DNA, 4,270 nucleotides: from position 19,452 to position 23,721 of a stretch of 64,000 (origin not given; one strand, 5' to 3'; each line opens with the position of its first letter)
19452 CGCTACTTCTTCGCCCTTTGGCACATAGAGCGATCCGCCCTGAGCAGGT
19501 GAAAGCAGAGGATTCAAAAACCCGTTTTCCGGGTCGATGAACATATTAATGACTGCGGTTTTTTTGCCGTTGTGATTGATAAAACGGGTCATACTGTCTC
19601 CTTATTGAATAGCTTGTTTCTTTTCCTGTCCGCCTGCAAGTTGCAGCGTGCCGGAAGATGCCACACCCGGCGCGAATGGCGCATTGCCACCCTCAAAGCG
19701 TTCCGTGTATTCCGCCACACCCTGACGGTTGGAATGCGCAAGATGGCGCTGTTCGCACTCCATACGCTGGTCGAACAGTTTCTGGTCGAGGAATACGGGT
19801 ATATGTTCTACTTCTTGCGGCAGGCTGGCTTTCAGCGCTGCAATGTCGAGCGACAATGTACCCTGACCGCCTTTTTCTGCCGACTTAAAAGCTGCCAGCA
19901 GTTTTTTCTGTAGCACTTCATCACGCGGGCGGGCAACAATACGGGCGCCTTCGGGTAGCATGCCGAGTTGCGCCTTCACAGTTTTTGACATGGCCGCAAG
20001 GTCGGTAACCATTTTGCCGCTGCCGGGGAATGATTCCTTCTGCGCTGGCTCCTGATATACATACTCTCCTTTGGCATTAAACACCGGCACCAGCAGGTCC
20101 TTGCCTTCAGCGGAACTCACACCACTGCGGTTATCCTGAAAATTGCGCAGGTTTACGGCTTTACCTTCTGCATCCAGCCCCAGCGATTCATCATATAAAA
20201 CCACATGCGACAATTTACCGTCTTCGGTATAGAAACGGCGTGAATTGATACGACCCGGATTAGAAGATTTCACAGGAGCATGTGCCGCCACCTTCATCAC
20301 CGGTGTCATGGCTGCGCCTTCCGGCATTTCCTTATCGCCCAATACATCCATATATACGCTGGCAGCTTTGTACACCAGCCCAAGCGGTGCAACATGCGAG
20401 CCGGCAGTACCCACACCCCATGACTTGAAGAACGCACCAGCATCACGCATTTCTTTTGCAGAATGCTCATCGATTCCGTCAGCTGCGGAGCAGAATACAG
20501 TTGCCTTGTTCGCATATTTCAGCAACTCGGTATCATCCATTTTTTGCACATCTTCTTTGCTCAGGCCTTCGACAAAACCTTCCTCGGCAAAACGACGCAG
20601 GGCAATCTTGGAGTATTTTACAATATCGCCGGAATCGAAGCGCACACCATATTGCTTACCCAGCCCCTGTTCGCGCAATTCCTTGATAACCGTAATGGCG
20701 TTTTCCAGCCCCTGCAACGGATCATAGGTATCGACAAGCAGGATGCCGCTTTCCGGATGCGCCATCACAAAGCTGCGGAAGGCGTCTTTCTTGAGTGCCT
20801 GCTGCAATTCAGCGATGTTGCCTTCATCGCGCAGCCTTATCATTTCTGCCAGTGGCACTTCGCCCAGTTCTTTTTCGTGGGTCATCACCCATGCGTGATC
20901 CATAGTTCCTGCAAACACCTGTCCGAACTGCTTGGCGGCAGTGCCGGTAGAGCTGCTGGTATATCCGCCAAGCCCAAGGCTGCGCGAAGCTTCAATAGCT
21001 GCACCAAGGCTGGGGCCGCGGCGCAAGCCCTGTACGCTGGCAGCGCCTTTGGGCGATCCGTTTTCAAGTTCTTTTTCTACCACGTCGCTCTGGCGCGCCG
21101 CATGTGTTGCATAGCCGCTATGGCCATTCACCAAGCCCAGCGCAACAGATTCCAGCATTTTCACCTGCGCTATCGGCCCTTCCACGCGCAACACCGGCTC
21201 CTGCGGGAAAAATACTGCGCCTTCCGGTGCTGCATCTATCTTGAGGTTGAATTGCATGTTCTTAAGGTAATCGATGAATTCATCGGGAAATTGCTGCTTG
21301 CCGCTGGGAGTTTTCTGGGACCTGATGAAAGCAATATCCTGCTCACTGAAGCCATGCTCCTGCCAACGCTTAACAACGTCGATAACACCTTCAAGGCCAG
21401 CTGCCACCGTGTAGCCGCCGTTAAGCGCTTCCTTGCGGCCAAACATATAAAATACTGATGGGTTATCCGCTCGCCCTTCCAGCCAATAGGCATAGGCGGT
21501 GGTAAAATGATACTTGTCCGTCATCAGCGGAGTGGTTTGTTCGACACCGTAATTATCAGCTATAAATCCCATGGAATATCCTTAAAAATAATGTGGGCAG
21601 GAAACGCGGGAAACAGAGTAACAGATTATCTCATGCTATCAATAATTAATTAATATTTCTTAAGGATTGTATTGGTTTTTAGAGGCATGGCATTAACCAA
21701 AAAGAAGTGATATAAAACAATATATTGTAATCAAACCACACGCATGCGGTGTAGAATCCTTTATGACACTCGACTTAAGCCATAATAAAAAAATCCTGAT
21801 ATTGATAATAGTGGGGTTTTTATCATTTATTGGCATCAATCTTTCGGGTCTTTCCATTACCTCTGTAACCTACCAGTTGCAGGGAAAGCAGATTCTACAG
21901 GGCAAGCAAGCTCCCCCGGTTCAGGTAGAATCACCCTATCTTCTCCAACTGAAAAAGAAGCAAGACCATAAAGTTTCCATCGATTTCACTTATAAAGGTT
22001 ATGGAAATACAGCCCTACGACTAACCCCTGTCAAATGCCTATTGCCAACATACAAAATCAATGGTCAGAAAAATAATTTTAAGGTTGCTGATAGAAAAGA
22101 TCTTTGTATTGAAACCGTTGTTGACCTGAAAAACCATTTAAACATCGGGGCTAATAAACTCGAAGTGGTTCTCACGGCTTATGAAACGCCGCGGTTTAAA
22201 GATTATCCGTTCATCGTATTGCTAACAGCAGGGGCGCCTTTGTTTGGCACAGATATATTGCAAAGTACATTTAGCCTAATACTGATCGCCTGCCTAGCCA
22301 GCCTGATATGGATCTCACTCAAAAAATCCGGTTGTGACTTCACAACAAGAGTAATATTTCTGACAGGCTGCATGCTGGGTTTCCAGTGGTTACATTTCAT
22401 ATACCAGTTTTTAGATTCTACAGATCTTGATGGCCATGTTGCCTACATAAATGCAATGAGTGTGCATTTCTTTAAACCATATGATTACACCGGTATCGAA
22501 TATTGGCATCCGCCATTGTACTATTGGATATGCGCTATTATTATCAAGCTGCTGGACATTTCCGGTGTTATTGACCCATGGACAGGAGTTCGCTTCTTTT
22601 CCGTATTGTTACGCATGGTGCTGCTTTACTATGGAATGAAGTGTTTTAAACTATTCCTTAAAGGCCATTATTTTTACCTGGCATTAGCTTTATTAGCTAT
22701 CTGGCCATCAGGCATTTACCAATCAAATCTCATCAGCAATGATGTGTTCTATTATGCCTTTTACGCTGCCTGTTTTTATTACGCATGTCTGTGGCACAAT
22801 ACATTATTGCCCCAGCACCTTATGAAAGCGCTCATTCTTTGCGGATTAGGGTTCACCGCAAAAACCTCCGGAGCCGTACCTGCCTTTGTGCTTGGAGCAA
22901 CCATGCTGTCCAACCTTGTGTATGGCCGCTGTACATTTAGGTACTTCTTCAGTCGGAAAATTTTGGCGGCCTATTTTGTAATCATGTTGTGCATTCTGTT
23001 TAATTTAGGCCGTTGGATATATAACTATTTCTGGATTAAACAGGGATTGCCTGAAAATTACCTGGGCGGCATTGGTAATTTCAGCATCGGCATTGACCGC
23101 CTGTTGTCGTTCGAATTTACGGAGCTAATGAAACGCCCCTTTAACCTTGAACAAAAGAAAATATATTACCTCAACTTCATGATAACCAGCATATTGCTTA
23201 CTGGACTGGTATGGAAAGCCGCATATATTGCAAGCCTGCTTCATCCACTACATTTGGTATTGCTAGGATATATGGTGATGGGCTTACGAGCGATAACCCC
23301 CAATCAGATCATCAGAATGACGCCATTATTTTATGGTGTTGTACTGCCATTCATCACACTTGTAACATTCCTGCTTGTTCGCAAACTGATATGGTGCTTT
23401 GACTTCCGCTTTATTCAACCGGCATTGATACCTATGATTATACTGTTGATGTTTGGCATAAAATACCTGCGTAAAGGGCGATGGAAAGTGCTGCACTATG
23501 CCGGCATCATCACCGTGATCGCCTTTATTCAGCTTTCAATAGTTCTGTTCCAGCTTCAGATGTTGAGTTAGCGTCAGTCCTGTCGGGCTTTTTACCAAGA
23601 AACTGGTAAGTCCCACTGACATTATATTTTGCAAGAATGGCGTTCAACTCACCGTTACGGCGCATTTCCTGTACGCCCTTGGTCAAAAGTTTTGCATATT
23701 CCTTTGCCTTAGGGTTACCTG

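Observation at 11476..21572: Six-gene operon coupling a complete nicotinamide-to-NAD salvage route to a radical SAM enzyme and a zeta/AvrRxo1-like kinase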

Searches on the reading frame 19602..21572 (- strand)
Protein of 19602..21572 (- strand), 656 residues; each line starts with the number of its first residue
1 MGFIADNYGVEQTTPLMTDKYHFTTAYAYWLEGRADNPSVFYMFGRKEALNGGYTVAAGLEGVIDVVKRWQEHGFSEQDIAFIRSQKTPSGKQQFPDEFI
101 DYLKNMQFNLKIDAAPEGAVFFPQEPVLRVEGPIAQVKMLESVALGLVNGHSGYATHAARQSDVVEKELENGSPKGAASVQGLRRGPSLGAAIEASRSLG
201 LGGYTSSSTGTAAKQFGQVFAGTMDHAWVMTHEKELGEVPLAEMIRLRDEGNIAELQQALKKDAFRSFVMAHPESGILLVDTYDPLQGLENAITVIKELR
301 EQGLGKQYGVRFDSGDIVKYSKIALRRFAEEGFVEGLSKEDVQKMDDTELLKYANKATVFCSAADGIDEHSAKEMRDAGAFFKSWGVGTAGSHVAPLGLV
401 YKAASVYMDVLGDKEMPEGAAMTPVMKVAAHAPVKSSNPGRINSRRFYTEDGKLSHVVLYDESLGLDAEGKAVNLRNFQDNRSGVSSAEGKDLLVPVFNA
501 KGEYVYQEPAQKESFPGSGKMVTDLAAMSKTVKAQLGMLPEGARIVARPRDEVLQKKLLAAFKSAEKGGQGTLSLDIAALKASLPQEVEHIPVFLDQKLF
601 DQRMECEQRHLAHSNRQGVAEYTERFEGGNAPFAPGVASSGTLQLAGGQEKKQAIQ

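Call 3: search_protein_families(library=pfam, proteins=[window:19602-21572:-], max_evalue=0.01)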
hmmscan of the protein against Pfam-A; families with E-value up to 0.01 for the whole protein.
window:19602-21572:- (656 aa): 2 families
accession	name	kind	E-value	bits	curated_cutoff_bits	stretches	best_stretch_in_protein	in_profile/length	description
PF17767.7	NAPRTase_N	-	1.7e-25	90.2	32.6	1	16-149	1-125/125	Nicotinate phosphoribosyltransferase (NAPRTase) N-terminal domain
PF02749.22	QRPTase_N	-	2.3e-06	28.2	27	1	107-148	38-78/82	Quinolinate phosphoribosyl transferase, N-terminal domain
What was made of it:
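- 19602..21572 (-): Nicotinate phosphoribosyltransferase-like protein (656 aa) carrying the C-terminal tag .......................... NAPRTase_N E=1.7e-25 (call 3).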

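Call 4: search_protein_families(library=ncbifam, proteins=[window:19602-21572:-], max_evalue=0.01)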
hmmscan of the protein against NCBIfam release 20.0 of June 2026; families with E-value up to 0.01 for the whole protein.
window:19602-21572:- (656 aa): 12 families
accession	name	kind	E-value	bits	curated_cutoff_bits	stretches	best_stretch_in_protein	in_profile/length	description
TIGR01513.1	NAPRTase_put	equivalog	2.1e-77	260.9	297.4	1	15-505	1-411/452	nicotinate phosphoribosyltransferase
NF006695.0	PRK09243.1-2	equivalog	2.7e-74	250.6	469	2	12-334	4-283/480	nicotinate phosphoribosyltransferase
NF006696.0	PRK09243.1-3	equivalog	2.1e-60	204.7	503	1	11-403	9-334/451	nicotinate phosphoribosyltransferase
NF009131.0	PRK12484.1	equivalog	4.2e-58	197.2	330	2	12-236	4-210/455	nicotinate phosphoribosyltransferase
NF006694.0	PRK09243.1-1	equivalog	3.7e-57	194.1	663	2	14-235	7-211/485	nicotinate phosphoribosyltransferase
NF006697.0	PRK09243.1-4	equivalog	9.9e-49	166.2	776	2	14-235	9-212/488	nicotinate phosphoribosyltransferase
NF006698.0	PRK09243.1-5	equivalog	7.3e-44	150.2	531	1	10-322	11-272/440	nicotinate phosphoribosyltransferase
NF006415.0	PRK08662.1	equivalog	4e-15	55.5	243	1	108-314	68-235/381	nicotinate phosphoribosyltransferase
NF003704.0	PRK05321.1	subfamily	3.4e-06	26.3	379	1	17-237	15-228/398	nicotinate phosphoribosyltransferase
NF005529.0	PRK07188.1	equivalog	5.6e-05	22.2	378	1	99-233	64-192/358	nicotinate phosphoribosyltransferase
TIGR01514.1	NAPRTase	equivalog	0.00039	19.6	269.55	0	17-159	7-137/399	nicotinate phosphoribosyltransferase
TIGR00078.1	nadC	equivalog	0.003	16.8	198.4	1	98-167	47-113/269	carboxylating nicotinate-nucleotide diphosphorylase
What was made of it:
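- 19602..21572 (-): TIGR01513 E=2e-77, but 261 bits falls below the 297 cut-off (call 4).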

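Call 24: search_protein_families(library=padloc, proteins=[window:19602-21572:-], max_evalue=0.01)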
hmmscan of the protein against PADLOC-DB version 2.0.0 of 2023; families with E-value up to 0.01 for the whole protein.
window:19602-21572:- (656 aa): 0 families

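Call 25: search_protein_families(library=phrogs, proteins=[window:19602-21572:-], max_evalue=0.01)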
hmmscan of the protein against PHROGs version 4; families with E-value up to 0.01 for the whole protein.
window:19602-21572:- (656 aa): 1 family
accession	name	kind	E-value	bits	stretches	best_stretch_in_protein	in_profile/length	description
phrog_448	-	other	3.9e-14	53.4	1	15-330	16-326/500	nicotinamide phosphoribosyl transferase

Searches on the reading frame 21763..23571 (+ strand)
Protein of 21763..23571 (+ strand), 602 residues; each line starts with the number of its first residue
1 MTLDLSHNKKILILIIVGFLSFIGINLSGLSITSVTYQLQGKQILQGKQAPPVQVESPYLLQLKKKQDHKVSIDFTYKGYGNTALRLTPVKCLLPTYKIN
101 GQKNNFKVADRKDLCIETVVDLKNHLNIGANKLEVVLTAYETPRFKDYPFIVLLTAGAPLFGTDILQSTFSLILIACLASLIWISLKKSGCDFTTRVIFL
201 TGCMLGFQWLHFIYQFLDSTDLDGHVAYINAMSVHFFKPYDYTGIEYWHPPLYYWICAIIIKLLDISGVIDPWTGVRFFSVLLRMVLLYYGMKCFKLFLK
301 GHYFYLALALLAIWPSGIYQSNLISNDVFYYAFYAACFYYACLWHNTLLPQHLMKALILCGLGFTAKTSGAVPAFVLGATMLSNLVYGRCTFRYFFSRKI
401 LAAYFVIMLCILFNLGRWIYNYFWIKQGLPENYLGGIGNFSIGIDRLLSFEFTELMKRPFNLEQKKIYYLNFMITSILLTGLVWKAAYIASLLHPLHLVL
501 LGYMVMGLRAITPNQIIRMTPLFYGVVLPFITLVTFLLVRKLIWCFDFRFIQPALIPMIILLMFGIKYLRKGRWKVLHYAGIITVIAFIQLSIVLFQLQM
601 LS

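Call 20: search_protein_families(library=pfam, proteins=[window:21763-23571:+], max_evalue=0.001)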
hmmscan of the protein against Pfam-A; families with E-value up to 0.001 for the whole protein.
window:21763-23571:+ (602 aa): 1 family
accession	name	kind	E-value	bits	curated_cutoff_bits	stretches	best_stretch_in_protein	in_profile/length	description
PF13231.12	PMT_2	-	4e-05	24.3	26.1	1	249-411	2-154/160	Dolichyl-phosphate-mannose-protein mannosyltransferase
